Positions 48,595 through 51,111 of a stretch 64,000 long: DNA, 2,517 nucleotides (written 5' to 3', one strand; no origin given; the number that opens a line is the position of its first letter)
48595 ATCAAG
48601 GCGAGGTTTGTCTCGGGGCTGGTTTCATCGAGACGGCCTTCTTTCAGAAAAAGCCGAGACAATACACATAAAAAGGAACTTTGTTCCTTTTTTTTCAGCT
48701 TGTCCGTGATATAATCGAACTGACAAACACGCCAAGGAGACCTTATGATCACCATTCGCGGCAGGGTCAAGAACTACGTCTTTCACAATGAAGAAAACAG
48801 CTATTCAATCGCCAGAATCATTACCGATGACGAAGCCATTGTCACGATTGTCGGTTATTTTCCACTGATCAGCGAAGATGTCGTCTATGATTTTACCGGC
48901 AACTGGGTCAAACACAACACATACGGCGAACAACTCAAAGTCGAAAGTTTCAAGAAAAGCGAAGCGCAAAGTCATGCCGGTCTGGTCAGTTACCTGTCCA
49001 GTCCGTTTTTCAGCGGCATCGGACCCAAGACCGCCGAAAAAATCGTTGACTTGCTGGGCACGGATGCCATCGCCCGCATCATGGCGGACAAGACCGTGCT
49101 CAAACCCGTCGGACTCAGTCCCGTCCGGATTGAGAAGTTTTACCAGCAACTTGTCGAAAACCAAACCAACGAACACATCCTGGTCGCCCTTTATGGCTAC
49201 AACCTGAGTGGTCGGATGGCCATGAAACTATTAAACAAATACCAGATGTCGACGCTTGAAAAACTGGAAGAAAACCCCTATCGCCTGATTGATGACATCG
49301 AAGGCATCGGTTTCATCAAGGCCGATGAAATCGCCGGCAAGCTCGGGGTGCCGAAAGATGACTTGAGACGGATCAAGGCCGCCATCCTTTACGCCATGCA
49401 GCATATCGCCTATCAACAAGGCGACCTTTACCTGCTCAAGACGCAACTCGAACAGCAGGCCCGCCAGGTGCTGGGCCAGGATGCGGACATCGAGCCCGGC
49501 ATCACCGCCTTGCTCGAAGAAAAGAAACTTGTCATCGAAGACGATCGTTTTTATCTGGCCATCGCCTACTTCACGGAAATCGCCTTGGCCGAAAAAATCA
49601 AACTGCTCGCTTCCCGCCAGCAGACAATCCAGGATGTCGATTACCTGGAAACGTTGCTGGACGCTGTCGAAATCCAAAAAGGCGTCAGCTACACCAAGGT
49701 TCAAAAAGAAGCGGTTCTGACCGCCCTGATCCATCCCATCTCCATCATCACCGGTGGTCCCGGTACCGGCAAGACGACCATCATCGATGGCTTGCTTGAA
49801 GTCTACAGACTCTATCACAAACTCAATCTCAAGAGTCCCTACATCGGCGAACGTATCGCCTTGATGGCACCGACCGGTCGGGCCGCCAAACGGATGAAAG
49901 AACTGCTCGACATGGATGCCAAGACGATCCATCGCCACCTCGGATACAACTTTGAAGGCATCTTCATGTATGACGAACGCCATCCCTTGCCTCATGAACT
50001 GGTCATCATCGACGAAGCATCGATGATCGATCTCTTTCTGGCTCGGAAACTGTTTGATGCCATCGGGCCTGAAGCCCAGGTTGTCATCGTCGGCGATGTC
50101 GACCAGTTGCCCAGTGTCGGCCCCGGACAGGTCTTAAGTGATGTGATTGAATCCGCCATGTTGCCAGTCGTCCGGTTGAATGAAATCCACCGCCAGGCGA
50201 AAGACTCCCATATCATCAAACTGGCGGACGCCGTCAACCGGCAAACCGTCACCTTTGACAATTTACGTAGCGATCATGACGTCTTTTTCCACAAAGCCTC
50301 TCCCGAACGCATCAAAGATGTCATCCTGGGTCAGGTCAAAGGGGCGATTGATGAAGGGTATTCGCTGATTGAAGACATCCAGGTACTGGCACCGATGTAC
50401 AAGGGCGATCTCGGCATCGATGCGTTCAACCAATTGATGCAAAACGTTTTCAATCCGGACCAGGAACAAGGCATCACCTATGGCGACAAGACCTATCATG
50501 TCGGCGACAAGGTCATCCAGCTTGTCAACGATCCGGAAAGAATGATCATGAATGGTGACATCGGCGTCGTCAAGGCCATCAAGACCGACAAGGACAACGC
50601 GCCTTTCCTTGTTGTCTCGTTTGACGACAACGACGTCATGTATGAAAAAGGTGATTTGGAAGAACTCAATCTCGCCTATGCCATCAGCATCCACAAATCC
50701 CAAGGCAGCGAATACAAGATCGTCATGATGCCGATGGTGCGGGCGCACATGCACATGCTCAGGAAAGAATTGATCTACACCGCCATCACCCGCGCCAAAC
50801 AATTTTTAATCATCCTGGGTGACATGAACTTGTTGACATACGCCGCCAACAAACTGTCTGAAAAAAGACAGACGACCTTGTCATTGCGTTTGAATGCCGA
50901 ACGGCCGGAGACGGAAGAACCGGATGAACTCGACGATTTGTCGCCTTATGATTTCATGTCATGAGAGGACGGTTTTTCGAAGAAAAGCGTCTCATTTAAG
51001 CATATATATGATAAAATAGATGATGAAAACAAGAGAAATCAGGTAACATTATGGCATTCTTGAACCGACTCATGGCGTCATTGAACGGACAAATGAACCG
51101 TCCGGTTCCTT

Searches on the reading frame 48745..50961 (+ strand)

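Call 26: search_protein_families(library=pfam, proteins=[window:48745-50961:+], max_evalue=0.00001)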
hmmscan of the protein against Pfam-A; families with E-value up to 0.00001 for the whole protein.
window:48745-50961:+ (739 aa): 8 families
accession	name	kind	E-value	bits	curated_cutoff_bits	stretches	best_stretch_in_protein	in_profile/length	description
PF13245.12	AAA_19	-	8.7e-41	139.7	25.1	1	320-460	1-134/134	AAA domain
PF13604.12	AAA_30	-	3.4e-36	125.2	27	1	316-503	2-174/191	AAA domain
PF14490.11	HHH_RecD2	-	6.7e-30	103.3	27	1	138-229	1-92/92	ATP-dependent RecD2 DNA helicase HHH domain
PF23139.1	OB_YrrC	-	4.8e-23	81.3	27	1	1-72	1-74/76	ATP-dependent DNA helicase YrrC, OB-fold domain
PF18335.7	SH3_13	-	8.5e-17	61.1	41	1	562-617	2-59/65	ATP-dependent RecD-like DNA helicase SH3 domain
PF13538.12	UvrD_C_2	-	2.5e-15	56.5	27.4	1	643-690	1-51/52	UvrD-like helicase C-terminal domain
PF13086.12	AAA_11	-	8.1e-08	32.8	27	0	318-382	4-66/257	AAA domain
PF01443.25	Viral_helicase1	-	2.6e-06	27.9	21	0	640-691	174-227/228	Viral superfamily 1 RNA helicase core domain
